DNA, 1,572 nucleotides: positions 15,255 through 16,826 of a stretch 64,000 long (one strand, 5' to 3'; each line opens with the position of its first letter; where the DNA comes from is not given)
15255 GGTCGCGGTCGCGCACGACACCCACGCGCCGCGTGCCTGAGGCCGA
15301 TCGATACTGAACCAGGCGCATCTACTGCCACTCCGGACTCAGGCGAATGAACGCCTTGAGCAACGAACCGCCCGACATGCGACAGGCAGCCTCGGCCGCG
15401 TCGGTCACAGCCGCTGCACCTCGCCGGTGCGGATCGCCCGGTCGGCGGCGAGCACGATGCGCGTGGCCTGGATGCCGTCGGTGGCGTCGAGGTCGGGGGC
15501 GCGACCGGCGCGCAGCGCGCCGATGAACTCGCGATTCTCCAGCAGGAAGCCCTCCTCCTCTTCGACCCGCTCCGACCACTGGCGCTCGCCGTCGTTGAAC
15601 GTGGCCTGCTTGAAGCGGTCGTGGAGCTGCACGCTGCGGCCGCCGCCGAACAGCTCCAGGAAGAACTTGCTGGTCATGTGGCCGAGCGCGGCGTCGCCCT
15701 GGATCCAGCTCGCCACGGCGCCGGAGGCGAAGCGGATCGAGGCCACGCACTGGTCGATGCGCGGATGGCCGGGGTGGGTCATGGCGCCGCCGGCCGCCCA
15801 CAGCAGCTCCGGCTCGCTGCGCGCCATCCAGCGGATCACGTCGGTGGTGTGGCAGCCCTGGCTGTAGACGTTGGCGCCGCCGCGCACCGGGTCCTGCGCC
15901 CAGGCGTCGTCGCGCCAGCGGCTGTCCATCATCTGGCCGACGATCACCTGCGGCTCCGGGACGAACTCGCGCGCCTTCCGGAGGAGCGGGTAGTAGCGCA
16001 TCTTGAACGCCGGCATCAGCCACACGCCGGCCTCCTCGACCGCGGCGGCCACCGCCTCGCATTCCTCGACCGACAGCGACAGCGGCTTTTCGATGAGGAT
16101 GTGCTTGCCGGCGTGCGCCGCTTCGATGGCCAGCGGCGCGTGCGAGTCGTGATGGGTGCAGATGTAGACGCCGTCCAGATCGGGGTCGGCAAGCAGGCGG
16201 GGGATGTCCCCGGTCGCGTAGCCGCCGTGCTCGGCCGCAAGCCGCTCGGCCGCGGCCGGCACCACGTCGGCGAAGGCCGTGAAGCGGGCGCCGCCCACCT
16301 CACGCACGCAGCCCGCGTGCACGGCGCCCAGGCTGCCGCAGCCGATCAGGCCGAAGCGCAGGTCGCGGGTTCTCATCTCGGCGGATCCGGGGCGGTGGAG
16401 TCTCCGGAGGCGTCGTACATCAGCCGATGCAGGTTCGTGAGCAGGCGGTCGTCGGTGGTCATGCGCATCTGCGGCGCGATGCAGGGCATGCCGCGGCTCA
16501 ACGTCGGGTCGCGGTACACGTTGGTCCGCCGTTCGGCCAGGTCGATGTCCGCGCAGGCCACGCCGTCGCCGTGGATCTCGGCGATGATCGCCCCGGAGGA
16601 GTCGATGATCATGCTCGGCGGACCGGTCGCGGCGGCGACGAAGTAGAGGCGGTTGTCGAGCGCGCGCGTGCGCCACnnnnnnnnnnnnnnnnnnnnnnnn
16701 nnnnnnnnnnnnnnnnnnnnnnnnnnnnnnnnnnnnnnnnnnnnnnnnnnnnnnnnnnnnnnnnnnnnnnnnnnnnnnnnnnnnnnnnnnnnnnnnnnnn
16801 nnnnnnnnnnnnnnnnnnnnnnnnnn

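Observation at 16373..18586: Tri-domain PhyH-dioxygenase / unknown / carbon-nitrogen hydrolase fusion, heading an operon with a Gfo/Idh oxidoreductase and an FAH-family protein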

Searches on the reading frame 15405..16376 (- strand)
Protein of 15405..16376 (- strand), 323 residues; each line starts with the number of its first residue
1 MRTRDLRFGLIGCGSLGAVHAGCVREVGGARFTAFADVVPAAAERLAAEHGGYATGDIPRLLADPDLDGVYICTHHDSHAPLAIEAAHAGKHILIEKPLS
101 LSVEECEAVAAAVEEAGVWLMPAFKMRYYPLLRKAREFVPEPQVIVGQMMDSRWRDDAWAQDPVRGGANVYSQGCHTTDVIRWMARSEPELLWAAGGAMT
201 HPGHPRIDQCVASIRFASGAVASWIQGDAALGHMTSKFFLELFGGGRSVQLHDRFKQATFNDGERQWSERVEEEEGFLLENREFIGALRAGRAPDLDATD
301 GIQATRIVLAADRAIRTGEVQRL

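Call 7: search_protein_families(library=ncbifam, proteins=[window:15405-16376:-], max_evalue=0.01)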
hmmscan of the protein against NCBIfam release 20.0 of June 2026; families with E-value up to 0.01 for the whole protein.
window:15405-16376:- (323 aa): 9 families
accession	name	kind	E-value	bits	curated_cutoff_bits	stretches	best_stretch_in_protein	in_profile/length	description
TIGR04380.1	myo_inos_iolG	equivalog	3.7e-41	141.1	355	1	6-320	2-328/330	inositol 2-dehydrogenase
NF040723.1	UDP-GlcNAcDh_Arch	equivalog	1.2e-23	84.1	450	1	6-312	1-298/302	UDP-N-acetylglucosamine 3-dehydrogenase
NF052479.1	LevoglcsnDh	equivalog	1.1e-19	70.4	650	1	36-153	42-158/386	levoglucosan dehydrogenase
NF041392.1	XylDh_Gfo6_Halo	equivalog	1.5e-17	63.5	350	1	60-319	76-346/350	D-xylose 1-dehydrogenase Gfo6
NF052679.1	InsChiInosDhIolG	equivalog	1.1e-13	51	540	1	6-185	3-185/343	bifunctional inositol 2-dehydrogenase/D-chiro-inositol 1-dehydrogenase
NF008607.0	PRK11579.1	subfamily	1.4e-11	44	330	1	5-121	4-119/346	oxidoreductase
NF007574.0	PRK10206.1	equivalog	1.6e-09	37.3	352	1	55-139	54-138/345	oxidoreductase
NF058563.1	BT_2159_fam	equivalog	3.4e-07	29.6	650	1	7-228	2-224/350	disaccharide 3-dehydrogenase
NF058561.1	BT_2158_fam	equivalog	1.1e-05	24.3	750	1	65-115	95-145/487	glycoside 3-dehydrogenase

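Call 60: search_solved_structures(query=window:15405-16376:-, max_evalue=1e-10)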
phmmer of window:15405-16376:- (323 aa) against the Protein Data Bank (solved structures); distinct sequences matched with E-value up to 1e-10: 45.
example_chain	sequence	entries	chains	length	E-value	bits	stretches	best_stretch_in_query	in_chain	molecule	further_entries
4hkt_A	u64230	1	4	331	1.4e-23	87.1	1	6-198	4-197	Inositol 2-dehydrogenase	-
3ezy_A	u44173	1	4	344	2.9e-22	82.8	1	5-316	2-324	Dehydrogenase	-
3moi_A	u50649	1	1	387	3.1e-20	76.1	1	6-250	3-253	Probable dehydrogenase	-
4mkx_A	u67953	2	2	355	7.3e-19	71.6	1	3-320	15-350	Inositol dehydrogenase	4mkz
4n54_A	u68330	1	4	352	9.2e-19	71.2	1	4-320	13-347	Inositol dehydrogenase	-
7xr9_A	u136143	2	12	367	1.4e-18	70.6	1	6-185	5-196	DgpA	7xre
6jw6_A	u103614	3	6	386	1.7e-18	70.3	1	5-187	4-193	Dehydrogenase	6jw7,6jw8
8w9s_A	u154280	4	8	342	4.8e-17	65.6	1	4-320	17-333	NADH-dependent dihydrogenase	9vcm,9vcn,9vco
4h3v_A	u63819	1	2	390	5.2e-17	65.5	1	5-163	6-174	Oxidoreductase domain protein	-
2glx_A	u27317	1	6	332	6.3e-17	65.2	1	7-319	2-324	1,5-anhydro-D-fructose reductase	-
8qc2_A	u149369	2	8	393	3.8e-16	62.6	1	4-199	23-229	Gfo/Idh/MocA family oxidoreductase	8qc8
7wzd_A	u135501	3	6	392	3.8e-16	62.6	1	5-252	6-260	4,5-dihydroxyphthalate dehydrogenase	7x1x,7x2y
5a02_A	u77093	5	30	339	4.3e-16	62.5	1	52-320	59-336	ALDOSE-ALDOSE OXIDOREDUCTASE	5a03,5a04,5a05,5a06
4koa_A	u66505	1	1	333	5.5e-16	62.1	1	6-226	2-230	1,5-anhydro-D-fructose reductase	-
6a3f_A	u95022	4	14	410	2e-15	60.3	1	4-163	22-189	Putative dehydrogenase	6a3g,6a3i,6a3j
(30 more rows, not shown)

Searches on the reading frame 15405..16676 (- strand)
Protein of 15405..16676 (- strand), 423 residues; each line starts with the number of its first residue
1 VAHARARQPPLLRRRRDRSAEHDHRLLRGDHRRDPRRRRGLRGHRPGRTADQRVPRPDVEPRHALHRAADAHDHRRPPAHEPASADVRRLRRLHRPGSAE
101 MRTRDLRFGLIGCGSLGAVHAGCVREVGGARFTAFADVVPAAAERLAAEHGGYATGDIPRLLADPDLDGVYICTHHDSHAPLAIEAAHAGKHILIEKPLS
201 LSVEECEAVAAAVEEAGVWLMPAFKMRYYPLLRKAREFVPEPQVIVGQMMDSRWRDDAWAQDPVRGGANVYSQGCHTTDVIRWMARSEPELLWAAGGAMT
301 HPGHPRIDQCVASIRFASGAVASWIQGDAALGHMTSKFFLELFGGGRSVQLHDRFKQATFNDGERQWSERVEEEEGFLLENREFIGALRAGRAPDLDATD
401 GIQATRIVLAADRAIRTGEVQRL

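Call 5: search_protein_families(library=pfam, proteins=[window:15405-16676:-], max_evalue=0.01)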
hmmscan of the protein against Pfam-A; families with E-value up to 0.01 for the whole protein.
window:15405-16676:- (423 aa): 3 families
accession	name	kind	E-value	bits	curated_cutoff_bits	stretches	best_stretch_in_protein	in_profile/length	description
PF01408.29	GFO_IDH_MocA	-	5.8e-23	82.3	24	1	106-223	1-119/120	Oxidoreductase family, NAD-binding Rossmann fold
PF22725.1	GFO_IDH_MocA_C3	-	8.7e-10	39.1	27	1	250-332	24-108/124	GFO/IDH/MocA C-terminal domain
PF02894.22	GFO_IDH_MocA_C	-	1.6e-07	31.8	22.9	1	253-419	26-214/218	Oxidoreductase family, C-terminal alpha/beta domain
